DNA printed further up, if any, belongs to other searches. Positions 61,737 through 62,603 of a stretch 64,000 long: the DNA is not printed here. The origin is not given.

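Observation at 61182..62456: CoaB fused to a class-II-aldolase/adducin-like domain instead of the flavoprotein CoaC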

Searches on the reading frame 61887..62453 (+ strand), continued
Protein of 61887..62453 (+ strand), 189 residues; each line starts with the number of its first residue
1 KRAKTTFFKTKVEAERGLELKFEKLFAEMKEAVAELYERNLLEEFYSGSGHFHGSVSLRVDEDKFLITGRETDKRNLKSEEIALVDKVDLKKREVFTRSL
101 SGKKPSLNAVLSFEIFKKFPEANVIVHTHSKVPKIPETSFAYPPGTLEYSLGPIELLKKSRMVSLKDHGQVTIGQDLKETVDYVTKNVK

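Call 57: search_protein_families(library=pfam, proteins=[P0127, P0133, P0149, P0165, P0195, P0247, P0252, P0157, P0178, P0139], max_evalue=0.001)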
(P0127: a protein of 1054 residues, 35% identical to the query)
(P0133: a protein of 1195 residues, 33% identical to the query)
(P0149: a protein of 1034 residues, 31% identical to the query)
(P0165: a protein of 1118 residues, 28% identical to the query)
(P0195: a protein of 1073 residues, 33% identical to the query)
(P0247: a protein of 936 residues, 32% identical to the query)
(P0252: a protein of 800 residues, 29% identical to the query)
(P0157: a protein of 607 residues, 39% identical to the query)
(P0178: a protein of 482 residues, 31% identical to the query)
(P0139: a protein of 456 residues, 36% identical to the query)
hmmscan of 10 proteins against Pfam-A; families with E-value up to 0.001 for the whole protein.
P0127 (1054 aa): 10 families
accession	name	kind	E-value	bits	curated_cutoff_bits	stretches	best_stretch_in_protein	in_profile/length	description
PF04127.22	DFP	-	6.6e-25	88.4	22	2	384-436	4-56/186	DNA/pantothenate metabolism flavoprotein C-terminal domain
PF00155.27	Aminotran_1_2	-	7.6e-20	71.8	19.7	1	27-315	13-313/361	Aminotransferase class I and II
PF13649.12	Methyltransf_25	-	4.8e-13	50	27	1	846-943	1-97/97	Methyltransferase domain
PF08241.18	Methyltransf_11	-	7.6e-10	39.7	21.2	1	847-947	1-95/95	Methyltransferase domain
PF00596.27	Aldolase_II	-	5.5e-09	36.6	22.2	1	674-750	19-91/183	Class II Aldolase and Adducin N-terminal domain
PF08242.18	Methyltransf_12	-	1.1e-08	36.1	30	1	847-945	1-98/98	Methyltransferase domain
PF13489.12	Methyltransf_23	-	3.7e-07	30.4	27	1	830-951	10-120/164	Methyltransferase domain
PF13847.12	Methyltransf_31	-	1.6e-06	28.3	27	1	843-951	4-113/145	Methyltransferase domain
PF05175.20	MTS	-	5.1e-05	23.4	23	1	838-958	27-149/170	Methyltransferase small domain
PF01209.24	Ubie_methyltran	-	0.00015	21.6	20.1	1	840-946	45-150/233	ubiE/COQ5 methyltransferase family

P0133 (1195 aa): 9 families
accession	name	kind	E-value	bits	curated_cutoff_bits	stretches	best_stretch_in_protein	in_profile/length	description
PF04127.22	DFP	-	1.1e-26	94.2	22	2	522-571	5-54/186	DNA/pantothenate metabolism flavoprotein C-terminal domain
PF00155.27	Aminotran_1_2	-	4.8e-18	65.9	19.7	1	145-452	3-325/361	Aminotransferase class I and II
PF00596.27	Aldolase_II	-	6.2e-11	42.9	22.2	1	820-891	26-93/183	Class II Aldolase and Adducin N-terminal domain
PF13649.12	Methyltransf_25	-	1.8e-10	41.8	27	1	987-1083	1-97/97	Methyltransferase domain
PF13489.12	Methyltransf_23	-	5.6e-09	36.4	27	1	968-1172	7-163/164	Methyltransferase domain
PF08241.18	Methyltransf_11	-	2.2e-06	28.6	21.2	1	988-1087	1-95/95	Methyltransferase domain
PF08242.18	Methyltransf_12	-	5.8e-06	27.4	30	1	988-1085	1-98/98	Methyltransferase domain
PF01209.24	Ubie_methyltran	-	4.9e-05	23.2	20.1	1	983-1086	47-150/233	ubiE/COQ5 methyltransferase family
PF13847.12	Methyltransf_31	-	0.0002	21.5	27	1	984-1091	4-113/145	Methyltransferase domain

P0149 (1034 aa): 8 families
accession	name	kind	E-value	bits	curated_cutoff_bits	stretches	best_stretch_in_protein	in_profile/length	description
PF00155.27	Aminotran_1_2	-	5.6e-15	55.8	19.7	1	40-373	33-360/361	Aminotransferase class I and II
PF13649.12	Methyltransf_25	-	6.6e-11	43.2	27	1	825-920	2-97/97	Methyltransferase domain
PF08241.18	Methyltransf_11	-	6e-09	36.9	21.2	1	825-924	1-95/95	Methyltransferase domain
PF00596.27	Aldolase_II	-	7.8e-09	36.1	22.2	1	654-729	21-91/183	Class II Aldolase and Adducin N-terminal domain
PF08242.18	Methyltransf_12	-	1.3e-06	29.4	30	1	825-922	1-98/98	Methyltransferase domain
PF13489.12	Methyltransf_23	-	1.3e-06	28.6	27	1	808-928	10-120/164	Methyltransferase domain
PF13847.12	Methyltransf_31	-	1.4e-06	28.5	27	1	821-943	4-124/145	Methyltransferase domain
PF01209.24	Ubie_methyltran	-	1.4e-05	25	20.1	1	817-924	44-151/233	ubiE/COQ5 methyltransferase family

P0165 (1118 aa): 9 families
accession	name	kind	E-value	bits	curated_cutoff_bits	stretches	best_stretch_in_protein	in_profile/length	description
PF04127.22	DFP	-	2.2e-35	122.6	22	1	415-591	4-174/186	DNA/pantothenate metabolism flavoprotein C-terminal domain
PF13649.12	Methyltransf_25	-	1.3e-13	51.9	27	1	866-967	1-97/97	Methyltransferase domain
PF00155.27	Aminotran_1_2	-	1.9e-13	50.8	19.7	1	3-327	3-314/361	Aminotransferase class I and II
PF08241.18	Methyltransf_11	-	3.4e-12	47.3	21.2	1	867-971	1-95/95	Methyltransferase domain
PF13489.12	Methyltransf_23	-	8.3e-10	39.1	27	1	848-980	7-125/164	Methyltransferase domain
PF13847.12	Methyltransf_31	-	1.3e-08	35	27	1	861-975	2-113/145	Methyltransferase domain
PF08242.18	Methyltransf_12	-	2.2e-07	31.9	30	1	867-969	1-98/98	Methyltransferase domain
PF05175.20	MTS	-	1.5e-06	28.4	23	1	854-973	23-140/170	Methyltransferase small domain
PF01209.24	Ubie_methyltran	-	0.00014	21.8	20.1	1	858-970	43-150/233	ubiE/COQ5 methyltransferase family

P0195 (1073 aa): 10 families
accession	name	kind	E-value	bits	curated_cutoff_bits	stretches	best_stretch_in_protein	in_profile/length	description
PF04127.22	DFP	-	3.1e-23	83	22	2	403-456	3-56/186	DNA/pantothenate metabolism flavoprotein C-terminal domain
PF00155.27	Aminotran_1_2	-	4.8e-12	46.2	19.7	1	151-365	160-360/361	Aminotransferase class I and II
PF13649.12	Methyltransf_25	-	1.4e-11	45.3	27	1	873-965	1-97/97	Methyltransferase domain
PF08241.18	Methyltransf_11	-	5.7e-11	43.4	21.2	1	874-969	1-95/95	Methyltransferase domain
PF00596.27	Aldolase_II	-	7e-09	36.3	22.2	1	702-826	21-166/183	Class II Aldolase and Adducin N-terminal domain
PF13847.12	Methyltransf_31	-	2e-08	34.5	27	1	868-977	2-117/145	Methyltransferase domain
PF13489.12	Methyltransf_23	-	1.3e-07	31.9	27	1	862-993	13-139/164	Methyltransferase domain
PF08242.18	Methyltransf_12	-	1.9e-05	25.7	30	1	874-967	1-98/98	Methyltransferase domain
PF05401.17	NodS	-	0.00017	22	24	1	832-972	8-147/201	Nodulation protein S (NodS)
PF01209.24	Ubie_methyltran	-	0.00022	21.1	20.1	1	840-965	19-147/233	ubiE/COQ5 methyltransferase family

P0247 (936 aa): 7 families
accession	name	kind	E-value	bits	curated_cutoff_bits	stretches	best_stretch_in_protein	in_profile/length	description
PF04127.22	DFP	-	5.1e-23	82.3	22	2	368-485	55-170/186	DNA/pantothenate metabolism flavoprotein C-terminal domain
PF02441.25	Flavoprotein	-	7.9e-17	61.8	22.7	1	29-256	2-146/162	Flavoprotein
PF13649.12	Methyltransf_25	-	1.1e-12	48.8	27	1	743-836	1-97/97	Methyltransferase domain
PF08241.18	Methyltransf_11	-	2.2e-10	41.5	21.2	1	744-840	1-95/95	Methyltransferase domain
PF13847.12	Methyltransf_31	-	1.3e-06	28.6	27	1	739-858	3-127/145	Methyltransferase domain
PF08242.18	Methyltransf_12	-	1.9e-06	28.9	30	1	745-837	2-97/98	Methyltransferase domain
PF01209.24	Ubie_methyltran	-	4e-05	23.5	20.1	1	735-839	43-150/233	ubiE/COQ5 methyltransferase family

P0252 (800 aa): 1 family
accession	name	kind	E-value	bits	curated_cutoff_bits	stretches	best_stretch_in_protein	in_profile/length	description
PF00596.27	Aldolase_II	-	1e-16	61.8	22.2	1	637-793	8-175/183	Class II Aldolase and Adducin N-terminal domain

P0157 (607 aa): 3 families
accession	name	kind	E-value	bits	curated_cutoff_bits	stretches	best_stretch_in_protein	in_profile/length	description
PF04127.22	DFP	-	1.4e-44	152.6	22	1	194-370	2-172/186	DNA/pantothenate metabolism flavoprotein C-terminal domain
PF02441.25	Flavoprotein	-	1.9e-24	86.6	22.7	1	23-185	1-159/162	Flavoprotein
PF00596.27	Aldolase_II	-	2.7e-24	86.5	22.2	1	455-601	16-176/183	Class II Aldolase and Adducin N-terminal domain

P0178 (482 aa): 6 families
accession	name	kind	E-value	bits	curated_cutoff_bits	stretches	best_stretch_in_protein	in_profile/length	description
PF13649.12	Methyltransf_25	-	9e-12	46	27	1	235-334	1-95/97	Methyltransferase domain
PF13489.12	Methyltransf_23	-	1.3e-09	38.4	27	1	216-315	7-94/164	Methyltransferase domain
PF08241.18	Methyltransf_11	-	1.3e-08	35.8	21.2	1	237-325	2-80/95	Methyltransferase domain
PF13847.12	Methyltransf_31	-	1.8e-06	28.1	27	1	233-316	5-88/145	Methyltransferase domain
PF00596.27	Aldolase_II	-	4.8e-05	23.8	22.2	0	66-133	29-91/183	Class II Aldolase and Adducin N-terminal domain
PF08242.18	Methyltransf_12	-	0.00014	22.9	30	1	237-315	2-78/98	Methyltransferase domain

P0139 (456 aa): 2 families
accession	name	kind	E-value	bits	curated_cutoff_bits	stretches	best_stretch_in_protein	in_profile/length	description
PF04127.22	DFP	-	5.5e-52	176.7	22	1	56-227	1-171/186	DNA/pantothenate metabolism flavoprotein C-terminal domain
PF00596.27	Aldolase_II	-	4.4e-26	92.3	22.2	1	285-446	1-175/183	Class II Aldolase and Adducin N-terminal domain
